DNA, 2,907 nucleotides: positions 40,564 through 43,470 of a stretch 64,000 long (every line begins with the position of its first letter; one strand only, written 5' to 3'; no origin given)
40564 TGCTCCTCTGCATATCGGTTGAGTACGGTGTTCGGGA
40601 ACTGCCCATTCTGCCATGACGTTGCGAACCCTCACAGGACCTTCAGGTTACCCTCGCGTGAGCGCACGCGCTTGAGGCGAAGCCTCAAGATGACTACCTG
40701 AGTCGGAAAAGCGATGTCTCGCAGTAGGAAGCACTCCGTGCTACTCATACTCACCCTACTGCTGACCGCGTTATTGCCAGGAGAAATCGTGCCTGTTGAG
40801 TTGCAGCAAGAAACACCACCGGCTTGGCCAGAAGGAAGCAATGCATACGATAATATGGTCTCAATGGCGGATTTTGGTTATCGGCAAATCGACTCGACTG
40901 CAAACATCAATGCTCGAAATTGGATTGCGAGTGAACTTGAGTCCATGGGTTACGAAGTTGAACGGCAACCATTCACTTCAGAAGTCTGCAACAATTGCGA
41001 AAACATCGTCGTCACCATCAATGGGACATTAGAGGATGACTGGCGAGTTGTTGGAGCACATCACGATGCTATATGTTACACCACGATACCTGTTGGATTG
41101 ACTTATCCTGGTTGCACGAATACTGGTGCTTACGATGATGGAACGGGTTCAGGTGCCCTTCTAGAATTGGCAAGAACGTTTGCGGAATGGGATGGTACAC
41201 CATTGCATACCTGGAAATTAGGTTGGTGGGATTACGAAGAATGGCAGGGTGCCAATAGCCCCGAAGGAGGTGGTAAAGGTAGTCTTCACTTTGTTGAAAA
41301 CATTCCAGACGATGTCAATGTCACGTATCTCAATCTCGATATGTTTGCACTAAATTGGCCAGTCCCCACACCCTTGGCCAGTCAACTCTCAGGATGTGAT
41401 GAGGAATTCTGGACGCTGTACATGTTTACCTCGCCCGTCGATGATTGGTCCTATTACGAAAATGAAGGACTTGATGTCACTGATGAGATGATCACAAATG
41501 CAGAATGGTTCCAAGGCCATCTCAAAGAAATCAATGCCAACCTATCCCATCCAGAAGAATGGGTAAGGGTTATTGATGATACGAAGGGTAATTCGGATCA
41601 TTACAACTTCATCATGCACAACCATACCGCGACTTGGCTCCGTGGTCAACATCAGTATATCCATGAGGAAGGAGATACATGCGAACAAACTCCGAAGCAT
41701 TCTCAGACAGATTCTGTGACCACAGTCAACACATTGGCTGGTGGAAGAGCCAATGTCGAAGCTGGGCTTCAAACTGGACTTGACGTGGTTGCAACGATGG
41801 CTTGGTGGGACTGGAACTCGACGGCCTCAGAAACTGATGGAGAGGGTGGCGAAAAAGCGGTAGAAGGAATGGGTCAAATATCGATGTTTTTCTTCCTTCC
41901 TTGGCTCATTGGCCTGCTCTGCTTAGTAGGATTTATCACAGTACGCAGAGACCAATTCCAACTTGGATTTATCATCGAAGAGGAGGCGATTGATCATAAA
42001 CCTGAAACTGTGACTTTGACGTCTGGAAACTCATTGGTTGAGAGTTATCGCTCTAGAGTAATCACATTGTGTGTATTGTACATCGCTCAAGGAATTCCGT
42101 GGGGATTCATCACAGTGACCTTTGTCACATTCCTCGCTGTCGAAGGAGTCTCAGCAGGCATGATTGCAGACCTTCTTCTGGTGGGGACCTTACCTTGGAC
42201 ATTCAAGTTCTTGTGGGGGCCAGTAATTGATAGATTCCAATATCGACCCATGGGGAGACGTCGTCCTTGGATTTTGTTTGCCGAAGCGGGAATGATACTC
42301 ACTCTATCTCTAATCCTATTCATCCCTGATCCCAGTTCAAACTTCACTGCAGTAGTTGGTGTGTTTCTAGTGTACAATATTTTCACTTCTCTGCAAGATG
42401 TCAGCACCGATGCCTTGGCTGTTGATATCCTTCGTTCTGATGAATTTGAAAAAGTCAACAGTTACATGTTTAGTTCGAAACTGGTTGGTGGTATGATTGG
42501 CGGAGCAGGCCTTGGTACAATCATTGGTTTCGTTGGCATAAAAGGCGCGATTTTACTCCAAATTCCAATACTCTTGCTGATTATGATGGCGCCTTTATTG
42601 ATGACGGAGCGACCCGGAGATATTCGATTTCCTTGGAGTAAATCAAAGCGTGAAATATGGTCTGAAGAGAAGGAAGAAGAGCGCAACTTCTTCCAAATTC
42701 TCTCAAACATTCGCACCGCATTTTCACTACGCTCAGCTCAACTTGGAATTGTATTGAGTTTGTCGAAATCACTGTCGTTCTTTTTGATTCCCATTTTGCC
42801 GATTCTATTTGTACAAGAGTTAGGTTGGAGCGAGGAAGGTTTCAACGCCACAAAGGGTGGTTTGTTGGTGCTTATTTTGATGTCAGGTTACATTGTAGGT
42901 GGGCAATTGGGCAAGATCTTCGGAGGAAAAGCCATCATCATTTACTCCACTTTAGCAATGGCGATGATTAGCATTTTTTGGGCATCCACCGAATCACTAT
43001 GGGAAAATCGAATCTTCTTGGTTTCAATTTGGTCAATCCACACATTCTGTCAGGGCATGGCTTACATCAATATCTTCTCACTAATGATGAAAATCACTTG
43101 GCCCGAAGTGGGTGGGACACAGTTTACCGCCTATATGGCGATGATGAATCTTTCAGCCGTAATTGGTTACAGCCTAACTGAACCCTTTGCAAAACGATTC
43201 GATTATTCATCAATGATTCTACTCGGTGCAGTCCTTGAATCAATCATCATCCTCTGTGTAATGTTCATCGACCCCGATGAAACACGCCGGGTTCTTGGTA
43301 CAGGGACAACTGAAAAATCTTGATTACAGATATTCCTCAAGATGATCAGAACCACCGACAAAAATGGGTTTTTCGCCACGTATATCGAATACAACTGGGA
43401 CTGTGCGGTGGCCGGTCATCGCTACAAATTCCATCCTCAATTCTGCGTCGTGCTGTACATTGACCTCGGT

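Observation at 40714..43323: M28 aminopeptidase fused to an AmpG-type MFS permease: possible coupled extracellular peptide trimming and uptake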

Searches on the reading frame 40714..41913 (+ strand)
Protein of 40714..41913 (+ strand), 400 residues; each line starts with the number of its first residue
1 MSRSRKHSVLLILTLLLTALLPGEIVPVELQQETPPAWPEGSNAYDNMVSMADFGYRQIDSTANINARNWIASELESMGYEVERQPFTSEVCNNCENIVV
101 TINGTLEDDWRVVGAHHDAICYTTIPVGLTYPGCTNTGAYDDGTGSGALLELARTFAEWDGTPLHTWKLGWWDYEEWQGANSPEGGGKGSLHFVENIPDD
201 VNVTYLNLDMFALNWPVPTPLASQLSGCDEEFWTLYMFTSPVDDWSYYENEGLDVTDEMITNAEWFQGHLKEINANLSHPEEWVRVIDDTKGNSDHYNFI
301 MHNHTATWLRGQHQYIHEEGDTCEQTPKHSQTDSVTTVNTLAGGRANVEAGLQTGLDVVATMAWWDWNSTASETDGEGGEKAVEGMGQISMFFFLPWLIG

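Call 9: search_solved_structures(query=window:40714-41913:+, max_evalue=0.01, show_alignments=3)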
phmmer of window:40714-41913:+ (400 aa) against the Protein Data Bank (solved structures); distinct sequences matched with E-value up to 0.01: 7.
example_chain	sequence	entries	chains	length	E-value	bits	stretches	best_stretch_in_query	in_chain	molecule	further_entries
3b35_A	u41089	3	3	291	1.9e-06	30.4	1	29-164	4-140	Bacterial leucyl aminopeptidase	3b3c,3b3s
1amp_A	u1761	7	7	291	1.9e-06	30.4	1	29-164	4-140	AMINOPEPTIDASE | PROTEIN (AMINOPEPTIDASE) | BACTERIAL LEUCYL AMINOPEPTIDASE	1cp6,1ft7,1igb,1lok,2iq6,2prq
3b3v_A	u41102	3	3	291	1.9e-06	30.4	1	29-164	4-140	Bacterial leucyl aminopeptidase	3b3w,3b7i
1rtq_A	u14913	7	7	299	2e-06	30.4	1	29-164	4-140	Bacterial leucyl aminopeptidase | Aminopeptidase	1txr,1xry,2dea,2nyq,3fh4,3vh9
2anp_A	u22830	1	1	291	2.2e-06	30.2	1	29-163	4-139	leucyl aminopeptidase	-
3b3t_A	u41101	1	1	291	9.1e-06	28.2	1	29-163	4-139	Bacterial leucyl aminopeptidase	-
3tc8_A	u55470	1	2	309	0.0097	18.2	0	41-157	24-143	Leucine aminopeptidase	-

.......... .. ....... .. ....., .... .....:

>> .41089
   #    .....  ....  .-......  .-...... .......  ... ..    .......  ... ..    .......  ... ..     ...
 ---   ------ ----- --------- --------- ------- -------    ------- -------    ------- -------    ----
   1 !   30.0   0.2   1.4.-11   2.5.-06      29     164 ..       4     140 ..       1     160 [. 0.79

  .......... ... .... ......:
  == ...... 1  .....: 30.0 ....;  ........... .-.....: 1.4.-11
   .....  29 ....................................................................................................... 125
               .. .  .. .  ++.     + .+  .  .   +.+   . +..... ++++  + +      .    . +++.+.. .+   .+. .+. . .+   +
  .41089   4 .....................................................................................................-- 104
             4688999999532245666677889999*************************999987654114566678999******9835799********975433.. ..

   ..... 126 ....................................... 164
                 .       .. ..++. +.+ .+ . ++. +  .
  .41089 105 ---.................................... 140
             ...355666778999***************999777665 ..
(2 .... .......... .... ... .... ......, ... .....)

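Call 40: find_homologous_proteins(query=window:40792-41886:+, max_evalue=0.00001)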
Query window:40792-41886:+ (365 aa): 541 proteins with E <= 0.00001 among 1834 candidates; the best 120 are listed.
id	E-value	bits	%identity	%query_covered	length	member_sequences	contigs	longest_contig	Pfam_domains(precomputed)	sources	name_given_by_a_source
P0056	1.7e-232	790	90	100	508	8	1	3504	PF04389.23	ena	-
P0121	4.4e-216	736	85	100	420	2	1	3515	PF04389.23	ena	-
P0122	3.3e-205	700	80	99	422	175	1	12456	PF04389.23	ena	-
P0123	1.7e-204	698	84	94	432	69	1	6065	PF04389.23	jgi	jgi:Zn-dependent M28 family amino/carboxypeptidase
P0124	1.8e-204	697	82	96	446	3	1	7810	PF04389.23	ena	-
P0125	8.3e-204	695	82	95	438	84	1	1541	PF04389.23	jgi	-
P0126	1.3e-203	695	79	100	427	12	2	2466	PF04389.23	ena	-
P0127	4.3e-203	693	79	99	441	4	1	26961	PF04389.23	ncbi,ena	-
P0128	6.9e-203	692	81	95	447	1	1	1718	PF04389.23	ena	-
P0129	4.6e-202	689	78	100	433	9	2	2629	PF04389.23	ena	-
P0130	5.8e-202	689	83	94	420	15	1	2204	PF04389.23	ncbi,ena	-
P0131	6.7e-202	689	82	93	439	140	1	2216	PF04389.23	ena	-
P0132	8.7e-202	689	79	99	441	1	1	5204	PF04389.23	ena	-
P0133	3.3e-201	687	81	93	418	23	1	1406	PF04389.23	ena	-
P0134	2.4e-198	677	79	96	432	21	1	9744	PF04389.23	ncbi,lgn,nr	ncbi:MAG: M28 family peptidase [Candidatus Poseidoniales archaeon]|nr:M28 family peptidase [Candidat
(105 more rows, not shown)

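Call 70: predict_structure(alignment_id=A2)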
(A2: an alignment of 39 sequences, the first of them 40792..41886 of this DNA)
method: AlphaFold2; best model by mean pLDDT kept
length: 365 residues; sequences in the alignment: 39
mean_pLDDT: 81.9   pTM: 0.86
mean pLDDT of the five models: 81.9, 81.5, 79.7, 79.2, 79.0
residues with pLDDT >= 90: 161; 70-90: 124; 50-70: 59; < 50: 21
segments of 3 or more residues with pLDDT < 50: 1-5, 350-365
pLDDT, mean of each block of 10 residues (from residue 1): 59 96 82 80 95 98 91 98 96 64 60 71 97 95 91 77 95 97 82 80 79 76 91 92 90 71 66 93 77 71 79 89 92 96 66 40 36
secondary structure, 60 per line:
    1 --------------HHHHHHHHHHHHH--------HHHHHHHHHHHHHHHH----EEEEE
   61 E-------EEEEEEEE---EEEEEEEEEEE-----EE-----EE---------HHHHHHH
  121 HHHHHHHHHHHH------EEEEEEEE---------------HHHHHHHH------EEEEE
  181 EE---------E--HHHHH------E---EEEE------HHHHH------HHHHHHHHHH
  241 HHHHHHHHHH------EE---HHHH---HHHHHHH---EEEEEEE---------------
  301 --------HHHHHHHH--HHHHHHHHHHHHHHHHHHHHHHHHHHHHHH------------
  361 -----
elements in order: H15-27 H36-51 E56-61 E69-76 E80-90 H114-132 E139-146 H162-169 E176-182 H195-199 E210-213 H220-224 H231-250 H262-265 H269-275 E279-285 H309-316 H319-348

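Call 73: fold_search(model_id=the predicted structure, library=pdb)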
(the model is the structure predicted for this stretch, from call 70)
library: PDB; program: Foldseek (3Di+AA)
matches with E <= 10: 1268; with E <= 0.001: 373
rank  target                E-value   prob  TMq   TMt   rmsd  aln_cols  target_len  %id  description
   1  1qq9                  1.2e-15  1.00  0.57  0.73   5.5       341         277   18  STREPTOMYCES GRISEUS AMINOPEPTIDASE COMPLEXED WITH METHIONINE (released 2000-05-03)
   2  1tf9                  5.4e-15  1.00  0.55  0.70   4.9       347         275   17  Streptomyces griseus aminopeptidase complexed with P-Iodo-L-Phenylalanine (released 2005-05-31)
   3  7d1e                  7.7e-15  1.00  0.58  0.71   5.0       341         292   17  Crystal structure of Bacteroides thetaiotaomicron glutaminyl cyclase bound to N-acetylhistamine (released 2021-04-14)
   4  1tkf                  1.0e-14  1.00  0.56  0.73   5.0       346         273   18  Streptomyces griseus aminopeptidase complexed with D-tryptophan (released 2005-06-14)
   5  2anp                  1.2e-14  1.00  0.58  0.71   4.9       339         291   18  Functional Glutamate 151 to Histidine mutant of the aminopeptidase from Aeromonas Proteolytica. (released 2005-10-04)
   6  4fuu                  1.4e-14  1.00  0.58  0.71   4.9       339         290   16  Crystal structure of a leucine aminopeptidase precursor (BT_2548) from Bacteroides thetaiotaomicron VPI-5482 at 1.30 A r (released 2012-10-31)
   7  3b3v                  1.8e-14  1.00  0.58  0.71   4.6       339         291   18  Crystal structure of the S228A mutant of the aminopeptidase from Vibrio proteolyticus (released 2007-11-27)
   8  1tf8                  1.9e-14  1.00  0.55  0.72   5.1       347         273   18  Streptomyces griseus aminopeptidase complexed with L-tryptophan (released 2005-05-31)
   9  1cp7                  2.2e-14  1.00  0.56  0.72   5.1       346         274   17  AMINOPEPTIDASE FROM STREPTOMYCES GRISEUS (released 2000-05-03)
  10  1amp                  2.6e-14  1.00  0.62  0.76   4.7       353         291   19  CRYSTAL STRUCTURE OF AEROMONAS PROTEOLYTICA AMINOPEPTIDASE: A PROTOTYPICAL MEMBER OF THE CO-CATALYTIC ZINC ENZYME FAMILY (released 1994-08-31)
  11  7d1d                  3.0e-14  1.00  0.59  0.71   5.0       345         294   16  Crystal structure of Bacteroides thetaiotaomicron glutaminyl cyclase bound to 1-benzylimidazole (released 2021-04-14)
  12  3tc8_B                3.3e-14  1.00  0.59  0.72   5.0       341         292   18  Crystal structure of a Zn-dependent exopeptidase (BDI_3547) from Parabacteroides distasonis ATCC 8503 at 1.06 A resolu (released 2011-08-24)
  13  3b3t                  5.4e-14  1.00  0.58  0.71   4.5       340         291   18  Crystal structure of the D118N mutant of the aminopeptidase from Vibrio proteolyticus (released 2007-11-27)
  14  3b35                  5.4e-14  1.00  0.58  0.71   4.4       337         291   18  Crystal structure of the M180A mutant of the aminopeptidase from Vibrio proteolyticus (released 2007-11-27)
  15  3tc8_A                6.9e-14  1.00  0.59  0.72   4.9       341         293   17  Crystal structure of a Zn-dependent exopeptidase (BDI_3547) from Parabacteroides distasonis ATCC 8503 at 1.06 A resolu (released 2011-08-24)
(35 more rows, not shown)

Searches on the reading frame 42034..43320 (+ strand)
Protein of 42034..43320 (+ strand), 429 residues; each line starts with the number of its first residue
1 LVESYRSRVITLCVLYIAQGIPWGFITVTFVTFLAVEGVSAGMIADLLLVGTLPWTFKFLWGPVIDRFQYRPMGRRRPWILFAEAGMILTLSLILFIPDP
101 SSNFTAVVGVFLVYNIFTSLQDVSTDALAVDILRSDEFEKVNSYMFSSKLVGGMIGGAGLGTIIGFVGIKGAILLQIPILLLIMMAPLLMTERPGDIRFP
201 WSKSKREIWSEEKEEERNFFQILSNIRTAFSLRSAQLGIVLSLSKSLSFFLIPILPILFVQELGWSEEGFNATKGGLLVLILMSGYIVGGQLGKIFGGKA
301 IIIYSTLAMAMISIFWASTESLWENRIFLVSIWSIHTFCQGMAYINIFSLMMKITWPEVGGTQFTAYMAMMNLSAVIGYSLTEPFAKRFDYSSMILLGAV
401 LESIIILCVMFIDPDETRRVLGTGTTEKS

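Call 49: search_solved_structures(query=window:42034-43320:+, max_evalue=0.001, show_alignments=4)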
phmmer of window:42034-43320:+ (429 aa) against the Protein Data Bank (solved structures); distinct sequences matched with E-value up to 0.001: 10.
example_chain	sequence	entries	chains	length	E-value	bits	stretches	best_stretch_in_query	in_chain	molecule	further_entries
9j9z_A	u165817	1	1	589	9.1e-14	54.5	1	11-210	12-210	Muropeptide transporter,Soluble cytochrome b562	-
8zbb_A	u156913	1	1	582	1.7e-13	53.6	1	12-210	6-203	Muropeptide transporter,Soluble cytochrome b562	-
9c3f_A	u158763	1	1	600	3.4e-10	42.7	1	8-408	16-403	Anhydromuropeptide permease,Soluble cytochrome b562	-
8zgz_A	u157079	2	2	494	2.4e-09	39.9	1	11-377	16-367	Protein AmpG | Muropeptide transporter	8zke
9mun_A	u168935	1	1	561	8.8e-06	28.2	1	7-138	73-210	Acetyl-coenzyme A transporter 1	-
9m0s_A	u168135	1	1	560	2.2e-05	26.9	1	7-138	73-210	Acetyl-coenzyme A transporter 1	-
9pvm_A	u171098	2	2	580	2.3e-05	26.8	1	7-138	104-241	Acetyl-coenzyme A transporter 1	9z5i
7mjs_X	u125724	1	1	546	9e-05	24.9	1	60-166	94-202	Major Facilitator Superfamily Domain containing 2A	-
7n98_A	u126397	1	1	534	0.0001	24.7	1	36-166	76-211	Sodium-dependent lysophosphatidylcholine symporter 1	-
7oix_B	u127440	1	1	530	0.00067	22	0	20-166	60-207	Isoform 2 of Sodium-dependent lysophosphatidylcholine symporter 1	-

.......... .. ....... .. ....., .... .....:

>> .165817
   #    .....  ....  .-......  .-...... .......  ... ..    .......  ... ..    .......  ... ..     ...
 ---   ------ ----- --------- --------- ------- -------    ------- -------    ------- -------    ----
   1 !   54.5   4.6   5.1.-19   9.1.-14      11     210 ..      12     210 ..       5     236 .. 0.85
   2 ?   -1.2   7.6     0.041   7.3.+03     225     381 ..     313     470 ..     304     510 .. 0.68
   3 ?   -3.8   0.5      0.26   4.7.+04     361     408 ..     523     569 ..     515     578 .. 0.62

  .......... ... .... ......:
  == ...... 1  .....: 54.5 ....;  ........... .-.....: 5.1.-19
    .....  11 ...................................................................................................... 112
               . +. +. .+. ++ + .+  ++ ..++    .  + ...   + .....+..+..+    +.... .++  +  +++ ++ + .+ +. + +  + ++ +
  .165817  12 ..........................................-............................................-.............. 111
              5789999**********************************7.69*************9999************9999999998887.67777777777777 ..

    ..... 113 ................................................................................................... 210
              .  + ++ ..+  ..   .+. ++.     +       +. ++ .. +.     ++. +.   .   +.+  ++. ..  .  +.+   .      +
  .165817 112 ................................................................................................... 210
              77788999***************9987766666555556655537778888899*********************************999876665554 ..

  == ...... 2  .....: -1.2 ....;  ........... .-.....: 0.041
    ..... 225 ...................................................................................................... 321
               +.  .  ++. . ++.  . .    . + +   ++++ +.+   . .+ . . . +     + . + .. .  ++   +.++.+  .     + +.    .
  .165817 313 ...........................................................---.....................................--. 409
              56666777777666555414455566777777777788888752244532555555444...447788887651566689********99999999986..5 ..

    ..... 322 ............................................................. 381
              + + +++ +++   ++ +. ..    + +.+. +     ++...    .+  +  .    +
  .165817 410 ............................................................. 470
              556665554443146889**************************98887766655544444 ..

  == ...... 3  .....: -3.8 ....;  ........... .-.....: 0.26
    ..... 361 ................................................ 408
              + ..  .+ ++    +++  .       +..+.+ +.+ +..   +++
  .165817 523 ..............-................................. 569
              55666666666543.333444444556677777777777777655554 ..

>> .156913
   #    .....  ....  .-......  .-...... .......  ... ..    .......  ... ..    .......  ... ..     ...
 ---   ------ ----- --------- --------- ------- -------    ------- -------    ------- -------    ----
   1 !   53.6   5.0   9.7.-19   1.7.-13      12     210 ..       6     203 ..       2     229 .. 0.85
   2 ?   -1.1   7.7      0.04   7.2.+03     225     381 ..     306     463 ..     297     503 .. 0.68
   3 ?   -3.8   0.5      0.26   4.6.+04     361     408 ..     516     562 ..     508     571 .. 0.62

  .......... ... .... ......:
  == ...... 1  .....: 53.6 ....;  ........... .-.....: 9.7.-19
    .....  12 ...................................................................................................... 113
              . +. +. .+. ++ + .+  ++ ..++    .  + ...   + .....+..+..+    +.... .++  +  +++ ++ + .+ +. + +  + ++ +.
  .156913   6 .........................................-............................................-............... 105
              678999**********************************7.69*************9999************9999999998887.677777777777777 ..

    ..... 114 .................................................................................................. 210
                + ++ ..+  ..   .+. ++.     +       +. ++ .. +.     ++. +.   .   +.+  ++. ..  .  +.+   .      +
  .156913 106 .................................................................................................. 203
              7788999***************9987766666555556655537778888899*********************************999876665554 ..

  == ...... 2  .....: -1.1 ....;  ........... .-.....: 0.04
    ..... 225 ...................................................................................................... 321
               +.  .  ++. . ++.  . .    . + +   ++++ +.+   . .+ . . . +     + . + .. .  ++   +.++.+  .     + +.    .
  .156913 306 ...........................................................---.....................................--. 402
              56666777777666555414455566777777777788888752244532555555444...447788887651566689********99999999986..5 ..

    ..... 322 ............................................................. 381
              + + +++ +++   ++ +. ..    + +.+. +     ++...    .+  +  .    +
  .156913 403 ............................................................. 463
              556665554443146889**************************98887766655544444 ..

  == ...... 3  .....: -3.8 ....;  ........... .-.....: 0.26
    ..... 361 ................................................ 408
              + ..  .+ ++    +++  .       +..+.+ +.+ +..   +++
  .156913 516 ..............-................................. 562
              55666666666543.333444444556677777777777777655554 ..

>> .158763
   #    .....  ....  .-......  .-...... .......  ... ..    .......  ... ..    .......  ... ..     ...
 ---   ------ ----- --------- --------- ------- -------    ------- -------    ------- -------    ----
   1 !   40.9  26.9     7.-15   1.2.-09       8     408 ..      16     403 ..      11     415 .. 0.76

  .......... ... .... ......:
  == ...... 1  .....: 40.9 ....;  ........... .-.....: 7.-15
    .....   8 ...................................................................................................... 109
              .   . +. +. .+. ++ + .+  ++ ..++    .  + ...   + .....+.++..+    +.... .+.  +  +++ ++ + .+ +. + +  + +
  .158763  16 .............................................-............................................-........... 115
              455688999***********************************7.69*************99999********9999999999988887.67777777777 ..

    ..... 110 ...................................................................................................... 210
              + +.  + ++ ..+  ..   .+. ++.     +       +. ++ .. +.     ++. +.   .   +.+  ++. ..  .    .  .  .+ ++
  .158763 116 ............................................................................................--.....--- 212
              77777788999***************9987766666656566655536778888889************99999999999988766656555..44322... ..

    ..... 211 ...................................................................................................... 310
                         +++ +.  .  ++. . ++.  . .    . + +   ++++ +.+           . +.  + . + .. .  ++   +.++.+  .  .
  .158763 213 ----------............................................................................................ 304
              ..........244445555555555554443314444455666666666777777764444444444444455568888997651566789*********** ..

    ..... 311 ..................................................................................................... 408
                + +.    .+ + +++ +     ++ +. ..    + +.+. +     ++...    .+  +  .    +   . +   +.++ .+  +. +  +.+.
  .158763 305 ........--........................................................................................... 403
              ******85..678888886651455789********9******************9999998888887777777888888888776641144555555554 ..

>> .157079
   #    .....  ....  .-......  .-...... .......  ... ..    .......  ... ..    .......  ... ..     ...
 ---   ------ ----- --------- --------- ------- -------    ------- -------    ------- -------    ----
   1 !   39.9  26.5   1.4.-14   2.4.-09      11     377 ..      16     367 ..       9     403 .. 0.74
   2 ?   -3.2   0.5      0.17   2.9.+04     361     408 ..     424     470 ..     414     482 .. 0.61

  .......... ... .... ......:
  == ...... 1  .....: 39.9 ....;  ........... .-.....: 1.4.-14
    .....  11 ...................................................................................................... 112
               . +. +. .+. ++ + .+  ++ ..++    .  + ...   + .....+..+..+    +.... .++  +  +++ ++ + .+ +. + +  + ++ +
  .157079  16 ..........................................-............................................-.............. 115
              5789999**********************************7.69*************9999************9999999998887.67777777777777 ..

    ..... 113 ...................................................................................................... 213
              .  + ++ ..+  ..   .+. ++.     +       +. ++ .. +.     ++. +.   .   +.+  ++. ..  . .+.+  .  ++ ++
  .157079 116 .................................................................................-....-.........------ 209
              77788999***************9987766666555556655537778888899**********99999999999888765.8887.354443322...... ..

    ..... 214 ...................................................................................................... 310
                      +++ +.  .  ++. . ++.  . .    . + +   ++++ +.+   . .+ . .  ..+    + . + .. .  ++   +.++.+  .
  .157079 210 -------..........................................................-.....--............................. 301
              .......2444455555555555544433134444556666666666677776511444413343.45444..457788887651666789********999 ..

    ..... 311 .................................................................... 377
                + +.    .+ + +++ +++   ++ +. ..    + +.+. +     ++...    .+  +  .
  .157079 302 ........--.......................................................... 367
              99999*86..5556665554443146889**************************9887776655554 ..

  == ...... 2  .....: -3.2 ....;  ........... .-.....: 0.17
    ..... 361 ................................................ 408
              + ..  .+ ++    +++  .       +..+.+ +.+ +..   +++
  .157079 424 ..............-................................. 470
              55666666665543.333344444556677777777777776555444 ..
